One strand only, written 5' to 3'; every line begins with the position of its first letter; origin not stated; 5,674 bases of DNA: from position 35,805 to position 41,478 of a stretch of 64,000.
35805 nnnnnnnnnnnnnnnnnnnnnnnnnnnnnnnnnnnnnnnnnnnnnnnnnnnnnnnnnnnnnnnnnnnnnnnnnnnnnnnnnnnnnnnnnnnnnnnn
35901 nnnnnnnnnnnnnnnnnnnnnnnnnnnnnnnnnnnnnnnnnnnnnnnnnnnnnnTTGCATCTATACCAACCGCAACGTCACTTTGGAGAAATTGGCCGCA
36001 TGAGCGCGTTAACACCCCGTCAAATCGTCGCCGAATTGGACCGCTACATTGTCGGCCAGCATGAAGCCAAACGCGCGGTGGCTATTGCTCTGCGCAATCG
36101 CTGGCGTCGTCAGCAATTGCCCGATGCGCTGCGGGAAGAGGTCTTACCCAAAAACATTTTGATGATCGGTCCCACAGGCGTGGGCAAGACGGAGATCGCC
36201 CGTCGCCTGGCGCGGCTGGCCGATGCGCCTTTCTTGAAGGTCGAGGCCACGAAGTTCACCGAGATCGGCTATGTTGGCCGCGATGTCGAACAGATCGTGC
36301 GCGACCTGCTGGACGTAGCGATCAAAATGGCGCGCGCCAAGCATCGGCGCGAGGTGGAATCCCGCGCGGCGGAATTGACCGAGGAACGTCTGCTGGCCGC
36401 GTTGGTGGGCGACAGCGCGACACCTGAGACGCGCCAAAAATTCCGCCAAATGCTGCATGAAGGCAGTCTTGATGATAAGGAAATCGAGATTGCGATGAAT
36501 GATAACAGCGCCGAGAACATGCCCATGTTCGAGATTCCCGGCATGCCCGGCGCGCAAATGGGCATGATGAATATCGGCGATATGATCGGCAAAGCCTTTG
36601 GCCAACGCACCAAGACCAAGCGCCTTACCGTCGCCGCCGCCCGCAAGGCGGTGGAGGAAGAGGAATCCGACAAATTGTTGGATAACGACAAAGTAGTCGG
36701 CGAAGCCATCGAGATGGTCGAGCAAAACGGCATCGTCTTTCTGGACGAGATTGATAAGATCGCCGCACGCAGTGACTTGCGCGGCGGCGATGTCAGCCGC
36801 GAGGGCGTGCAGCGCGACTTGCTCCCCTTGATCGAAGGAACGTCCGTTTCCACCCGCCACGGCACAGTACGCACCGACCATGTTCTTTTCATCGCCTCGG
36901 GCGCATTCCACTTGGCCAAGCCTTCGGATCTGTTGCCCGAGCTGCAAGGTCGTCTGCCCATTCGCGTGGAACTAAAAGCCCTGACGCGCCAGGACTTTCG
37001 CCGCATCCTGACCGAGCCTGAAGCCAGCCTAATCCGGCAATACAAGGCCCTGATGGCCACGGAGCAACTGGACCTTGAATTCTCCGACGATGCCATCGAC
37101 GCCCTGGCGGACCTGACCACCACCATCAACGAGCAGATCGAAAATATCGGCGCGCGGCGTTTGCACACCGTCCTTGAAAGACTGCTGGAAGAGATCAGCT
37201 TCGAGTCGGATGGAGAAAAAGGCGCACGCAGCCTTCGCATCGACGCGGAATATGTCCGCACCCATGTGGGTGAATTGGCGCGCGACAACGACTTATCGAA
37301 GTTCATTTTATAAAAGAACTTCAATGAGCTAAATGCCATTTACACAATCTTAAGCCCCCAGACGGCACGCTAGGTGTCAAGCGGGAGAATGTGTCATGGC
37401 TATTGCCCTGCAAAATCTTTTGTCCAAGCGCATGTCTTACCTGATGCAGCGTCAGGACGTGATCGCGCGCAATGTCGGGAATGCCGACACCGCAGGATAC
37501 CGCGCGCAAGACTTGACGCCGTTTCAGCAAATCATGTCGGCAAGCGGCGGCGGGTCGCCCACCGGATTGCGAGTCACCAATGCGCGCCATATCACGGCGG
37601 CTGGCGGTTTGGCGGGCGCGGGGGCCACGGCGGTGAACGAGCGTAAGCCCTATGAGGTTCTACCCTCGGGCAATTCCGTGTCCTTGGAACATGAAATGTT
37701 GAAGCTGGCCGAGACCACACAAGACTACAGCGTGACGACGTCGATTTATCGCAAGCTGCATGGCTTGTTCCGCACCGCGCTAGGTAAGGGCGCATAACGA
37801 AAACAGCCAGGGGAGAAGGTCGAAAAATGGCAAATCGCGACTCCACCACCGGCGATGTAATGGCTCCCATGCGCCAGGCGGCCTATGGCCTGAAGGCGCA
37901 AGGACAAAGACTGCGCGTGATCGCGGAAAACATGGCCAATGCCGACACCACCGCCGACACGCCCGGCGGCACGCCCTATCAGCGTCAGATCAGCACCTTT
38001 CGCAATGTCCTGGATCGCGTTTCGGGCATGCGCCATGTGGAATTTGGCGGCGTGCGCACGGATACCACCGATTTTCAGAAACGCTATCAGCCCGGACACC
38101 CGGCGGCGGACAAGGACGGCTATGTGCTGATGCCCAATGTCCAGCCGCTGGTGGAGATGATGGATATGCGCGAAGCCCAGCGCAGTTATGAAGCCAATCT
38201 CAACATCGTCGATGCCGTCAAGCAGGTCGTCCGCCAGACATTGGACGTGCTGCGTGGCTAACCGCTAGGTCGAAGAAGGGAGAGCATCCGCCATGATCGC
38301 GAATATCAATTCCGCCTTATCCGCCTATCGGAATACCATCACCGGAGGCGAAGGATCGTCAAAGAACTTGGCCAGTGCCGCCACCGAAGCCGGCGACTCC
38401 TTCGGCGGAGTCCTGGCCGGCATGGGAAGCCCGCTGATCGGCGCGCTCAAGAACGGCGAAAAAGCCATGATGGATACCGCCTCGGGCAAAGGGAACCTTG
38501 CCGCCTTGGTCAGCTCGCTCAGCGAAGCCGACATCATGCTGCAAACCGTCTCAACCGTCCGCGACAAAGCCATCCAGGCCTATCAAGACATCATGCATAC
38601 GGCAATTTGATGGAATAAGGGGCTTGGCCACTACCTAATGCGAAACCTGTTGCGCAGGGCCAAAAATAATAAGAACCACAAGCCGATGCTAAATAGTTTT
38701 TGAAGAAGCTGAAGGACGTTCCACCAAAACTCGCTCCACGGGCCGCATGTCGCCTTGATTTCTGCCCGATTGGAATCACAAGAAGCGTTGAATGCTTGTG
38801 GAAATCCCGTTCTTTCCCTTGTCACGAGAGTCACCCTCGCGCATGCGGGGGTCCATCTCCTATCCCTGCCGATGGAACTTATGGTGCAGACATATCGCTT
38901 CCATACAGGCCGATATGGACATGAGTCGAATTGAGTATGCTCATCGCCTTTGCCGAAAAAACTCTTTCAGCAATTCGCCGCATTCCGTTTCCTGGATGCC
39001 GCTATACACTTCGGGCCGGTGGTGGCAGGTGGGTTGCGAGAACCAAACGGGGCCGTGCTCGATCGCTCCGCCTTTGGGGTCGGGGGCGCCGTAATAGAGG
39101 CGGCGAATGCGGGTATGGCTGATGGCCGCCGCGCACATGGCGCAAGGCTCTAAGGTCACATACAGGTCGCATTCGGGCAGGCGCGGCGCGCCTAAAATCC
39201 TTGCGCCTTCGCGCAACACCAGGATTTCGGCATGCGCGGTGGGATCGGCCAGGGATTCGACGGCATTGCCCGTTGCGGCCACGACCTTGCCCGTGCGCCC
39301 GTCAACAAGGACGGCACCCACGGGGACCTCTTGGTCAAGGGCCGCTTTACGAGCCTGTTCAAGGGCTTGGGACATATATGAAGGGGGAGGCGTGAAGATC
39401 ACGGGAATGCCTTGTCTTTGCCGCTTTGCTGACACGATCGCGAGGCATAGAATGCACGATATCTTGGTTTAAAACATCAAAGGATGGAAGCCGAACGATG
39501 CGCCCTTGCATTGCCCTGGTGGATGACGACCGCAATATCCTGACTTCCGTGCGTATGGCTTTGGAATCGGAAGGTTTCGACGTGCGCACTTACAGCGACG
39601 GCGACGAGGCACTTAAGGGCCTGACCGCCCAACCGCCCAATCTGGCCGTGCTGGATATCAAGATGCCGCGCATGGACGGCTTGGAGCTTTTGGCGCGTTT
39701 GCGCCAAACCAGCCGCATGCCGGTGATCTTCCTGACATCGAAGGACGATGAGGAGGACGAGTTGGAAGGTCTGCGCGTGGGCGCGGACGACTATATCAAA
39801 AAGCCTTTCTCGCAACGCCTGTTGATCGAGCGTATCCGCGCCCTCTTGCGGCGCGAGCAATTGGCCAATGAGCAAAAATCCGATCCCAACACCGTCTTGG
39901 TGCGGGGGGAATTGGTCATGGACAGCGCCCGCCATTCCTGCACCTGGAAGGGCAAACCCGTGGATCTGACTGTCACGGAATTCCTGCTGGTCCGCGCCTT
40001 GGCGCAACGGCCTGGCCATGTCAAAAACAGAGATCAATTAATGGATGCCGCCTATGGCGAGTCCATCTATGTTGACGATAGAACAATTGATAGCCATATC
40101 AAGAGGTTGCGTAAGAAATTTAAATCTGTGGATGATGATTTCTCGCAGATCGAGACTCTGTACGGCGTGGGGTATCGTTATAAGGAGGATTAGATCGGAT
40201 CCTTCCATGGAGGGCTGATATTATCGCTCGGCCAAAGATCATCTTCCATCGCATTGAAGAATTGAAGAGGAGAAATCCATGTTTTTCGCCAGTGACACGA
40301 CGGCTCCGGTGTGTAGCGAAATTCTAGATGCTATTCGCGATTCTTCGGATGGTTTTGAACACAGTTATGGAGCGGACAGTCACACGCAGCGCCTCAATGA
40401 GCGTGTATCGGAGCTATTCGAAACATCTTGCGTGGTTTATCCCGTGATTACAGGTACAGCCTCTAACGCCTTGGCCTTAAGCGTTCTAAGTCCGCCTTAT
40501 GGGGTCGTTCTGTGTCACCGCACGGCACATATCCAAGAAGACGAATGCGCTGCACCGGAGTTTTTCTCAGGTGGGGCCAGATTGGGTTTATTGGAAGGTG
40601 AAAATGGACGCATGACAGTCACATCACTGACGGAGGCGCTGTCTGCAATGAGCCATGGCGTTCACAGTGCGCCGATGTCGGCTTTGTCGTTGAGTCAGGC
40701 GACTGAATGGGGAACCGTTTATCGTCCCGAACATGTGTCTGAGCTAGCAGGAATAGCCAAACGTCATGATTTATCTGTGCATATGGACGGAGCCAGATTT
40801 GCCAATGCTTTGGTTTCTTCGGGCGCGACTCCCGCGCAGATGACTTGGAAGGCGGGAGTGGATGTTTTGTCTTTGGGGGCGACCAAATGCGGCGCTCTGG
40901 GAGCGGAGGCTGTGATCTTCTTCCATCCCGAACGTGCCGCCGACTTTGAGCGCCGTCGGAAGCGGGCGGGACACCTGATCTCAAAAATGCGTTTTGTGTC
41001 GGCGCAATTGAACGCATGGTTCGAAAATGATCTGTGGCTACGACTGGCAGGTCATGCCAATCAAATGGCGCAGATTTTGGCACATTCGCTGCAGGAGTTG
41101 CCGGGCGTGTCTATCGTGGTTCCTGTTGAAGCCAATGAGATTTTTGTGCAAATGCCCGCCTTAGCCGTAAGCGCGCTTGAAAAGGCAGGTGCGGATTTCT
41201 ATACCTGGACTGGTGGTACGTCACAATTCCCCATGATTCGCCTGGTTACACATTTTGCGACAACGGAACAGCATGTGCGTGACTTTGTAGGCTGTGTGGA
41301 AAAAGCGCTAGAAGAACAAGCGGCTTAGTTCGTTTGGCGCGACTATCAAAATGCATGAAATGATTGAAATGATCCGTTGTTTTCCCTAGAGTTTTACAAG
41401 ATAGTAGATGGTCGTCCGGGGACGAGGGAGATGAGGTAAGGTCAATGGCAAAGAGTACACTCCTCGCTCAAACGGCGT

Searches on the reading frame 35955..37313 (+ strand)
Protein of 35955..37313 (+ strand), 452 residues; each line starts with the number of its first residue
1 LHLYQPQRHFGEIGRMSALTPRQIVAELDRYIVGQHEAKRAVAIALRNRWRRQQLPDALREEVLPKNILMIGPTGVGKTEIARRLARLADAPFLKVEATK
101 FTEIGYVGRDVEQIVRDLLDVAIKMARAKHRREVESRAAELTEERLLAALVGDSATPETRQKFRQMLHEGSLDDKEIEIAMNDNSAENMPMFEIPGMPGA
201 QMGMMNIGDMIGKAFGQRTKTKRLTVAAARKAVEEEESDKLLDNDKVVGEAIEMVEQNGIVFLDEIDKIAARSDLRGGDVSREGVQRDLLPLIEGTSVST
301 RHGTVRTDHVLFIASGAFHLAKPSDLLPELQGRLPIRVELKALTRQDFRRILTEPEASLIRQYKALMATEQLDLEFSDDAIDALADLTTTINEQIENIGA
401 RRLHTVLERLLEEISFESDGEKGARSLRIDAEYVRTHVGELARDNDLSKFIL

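Call 19: search_protein_families(library=pfam, proteins=[window:35955-37313:+], max_evalue=0.001)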
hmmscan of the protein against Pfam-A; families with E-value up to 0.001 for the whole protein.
window:35955-37313:+ (452 aa): 8 families
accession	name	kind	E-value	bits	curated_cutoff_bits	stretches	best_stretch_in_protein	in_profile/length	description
PF07724.20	AAA_2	-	1.3e-31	110.3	27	2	212-337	28-166/166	AAA domain (Cdc48 subfamily)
PF00004.35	AAA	-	1e-15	58.8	21.2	2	240-340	38-129/131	ATPase family associated with various cellular activities (AAA)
PF07728.20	AAA_5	-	4.5e-07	30.4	22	1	67-103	1-38/139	AAA domain (dynein-related subfamily)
PF13191.12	AAA_16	-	2.1e-06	28.8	32.6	1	54-149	11-119/167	AAA ATPase domain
PF01078.27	Mg_chelatase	-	5.7e-05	23.1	20.3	0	67-99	24-55/207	Magnesium chelatase, subunit ChlI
PF13401.12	AAA_22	-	6.7e-05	23.6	27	1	67-135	7-65/130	AAA domain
PF00493.29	MCM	-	9.8e-05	22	23.3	0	22-90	16-82/224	MCM P-loop domain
PF10431.15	ClpB_D2-small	-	0.00072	20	21.9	0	343-413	1-62/81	C-terminal, D2-small domain, of ClpB protein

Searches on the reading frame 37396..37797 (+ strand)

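Call 42: search_protein_families(library=pfam, proteins=[window:37396-37797:+], max_evalue=0.0001)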
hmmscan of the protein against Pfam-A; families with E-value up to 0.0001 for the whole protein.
window:37396-37797:+ (133 aa): 1 family
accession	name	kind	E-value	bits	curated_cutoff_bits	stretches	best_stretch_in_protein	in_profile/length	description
PF00460.25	Flg_bb_rod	-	6.2e-05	23.3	20.7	0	12-36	7-31/31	Flagella basal body rod protein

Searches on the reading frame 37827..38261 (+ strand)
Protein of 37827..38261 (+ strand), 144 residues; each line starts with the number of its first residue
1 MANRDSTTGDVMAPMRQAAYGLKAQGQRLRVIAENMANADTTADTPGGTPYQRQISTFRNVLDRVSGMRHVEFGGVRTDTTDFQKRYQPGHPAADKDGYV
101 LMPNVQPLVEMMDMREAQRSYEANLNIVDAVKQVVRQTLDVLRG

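Call 42: search_protein_families(library=pfam, proteins=[window:37827-38261:+], max_evalue=0.0001)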
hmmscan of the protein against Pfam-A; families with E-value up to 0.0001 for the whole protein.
window:37827-38261:+ (144 aa): 2 families
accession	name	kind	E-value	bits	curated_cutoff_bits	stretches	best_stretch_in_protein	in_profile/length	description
PF06429.18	Flg_bbr_C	-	7.5e-11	41.8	23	1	97-139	2-44/46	Flagellar basal body rod FlgEFG protein C-terminal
PF00460.25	Flg_bb_rod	-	7.4e-05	23.1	20.7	1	15-42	1-28/31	Flagella basal body rod protein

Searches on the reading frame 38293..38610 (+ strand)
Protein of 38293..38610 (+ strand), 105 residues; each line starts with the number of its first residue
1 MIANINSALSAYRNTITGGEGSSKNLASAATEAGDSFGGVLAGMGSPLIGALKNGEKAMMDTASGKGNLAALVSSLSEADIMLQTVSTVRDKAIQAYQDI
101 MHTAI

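Call 42: search_protein_families(library=pfam, proteins=[window:38293-38610:+], max_evalue=0.0001)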
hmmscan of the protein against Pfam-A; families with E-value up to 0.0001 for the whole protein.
window:38293-38610:+ (105 aa): 1 family
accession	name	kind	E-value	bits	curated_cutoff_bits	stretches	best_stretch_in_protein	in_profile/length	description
PF02049.23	FliE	-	2.1e-15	57.1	22.4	1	23-105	6-89/89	Flagellar hook-basal body complex protein FliE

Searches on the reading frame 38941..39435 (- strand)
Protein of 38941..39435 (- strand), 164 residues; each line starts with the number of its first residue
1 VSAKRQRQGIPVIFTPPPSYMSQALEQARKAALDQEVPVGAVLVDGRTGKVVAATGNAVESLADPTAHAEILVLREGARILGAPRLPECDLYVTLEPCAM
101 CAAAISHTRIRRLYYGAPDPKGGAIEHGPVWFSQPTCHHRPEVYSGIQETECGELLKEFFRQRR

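Call 18: search_protein_families(library=pfam, proteins=[window:38941-39435:-], max_evalue=0.001)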
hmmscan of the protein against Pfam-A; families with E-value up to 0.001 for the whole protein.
window:38941-39435:- (164 aa): 3 families
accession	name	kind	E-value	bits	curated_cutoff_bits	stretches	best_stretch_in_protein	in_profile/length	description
PF14437.12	MafB19-deam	-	1.3e-27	96.9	27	1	20-164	6-142/142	MafB19-like deaminase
PF00383.29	dCMP_cyt_deam_1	-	1e-23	83.6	25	1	19-116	6-101/102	Cytidine and deoxycytidylate deaminase zinc-binding region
PF14439.12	Bd3614-deam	-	1.7e-08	34.8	38.5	1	38-120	9-93/113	Bd3614-like deaminase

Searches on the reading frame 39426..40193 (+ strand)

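Call 18: search_protein_families(library=pfam, proteins=[window:39426-40193:+], max_evalue=0.001)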
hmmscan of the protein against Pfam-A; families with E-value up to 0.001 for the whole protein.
window:39426-40193:+ (255 aa): 2 families
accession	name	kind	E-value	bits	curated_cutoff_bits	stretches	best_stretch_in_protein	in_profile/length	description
PF00072.30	Response_reg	-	2.4e-31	108.6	30.2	1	29-138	1-111/111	Response regulator receiver domain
PF00486.34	Trans_reg_C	-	1.2e-22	80.2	26.2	1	176-251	1-76/77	Transcriptional regulatory protein, C terminal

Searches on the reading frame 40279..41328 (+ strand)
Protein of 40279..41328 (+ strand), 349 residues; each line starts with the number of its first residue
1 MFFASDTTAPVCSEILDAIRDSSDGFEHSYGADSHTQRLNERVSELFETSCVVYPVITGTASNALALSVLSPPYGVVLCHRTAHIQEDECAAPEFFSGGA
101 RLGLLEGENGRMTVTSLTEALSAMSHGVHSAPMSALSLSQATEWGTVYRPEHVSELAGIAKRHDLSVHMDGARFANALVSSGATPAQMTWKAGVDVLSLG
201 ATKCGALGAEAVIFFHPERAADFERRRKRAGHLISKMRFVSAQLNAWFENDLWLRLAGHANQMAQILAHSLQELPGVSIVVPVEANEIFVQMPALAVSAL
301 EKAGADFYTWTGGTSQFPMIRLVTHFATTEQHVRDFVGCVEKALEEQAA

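Call 18: search_protein_families(library=pfam, proteins=[window:40279-41328:+], max_evalue=0.001)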
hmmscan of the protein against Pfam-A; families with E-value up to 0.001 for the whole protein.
window:40279-41328:+ (349 aa): 1 family
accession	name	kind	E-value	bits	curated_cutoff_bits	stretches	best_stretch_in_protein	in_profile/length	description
PF01212.27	Beta_elim_lyase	-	2.2e-51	175.3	27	1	3-292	2-285/288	Beta-eliminating lyase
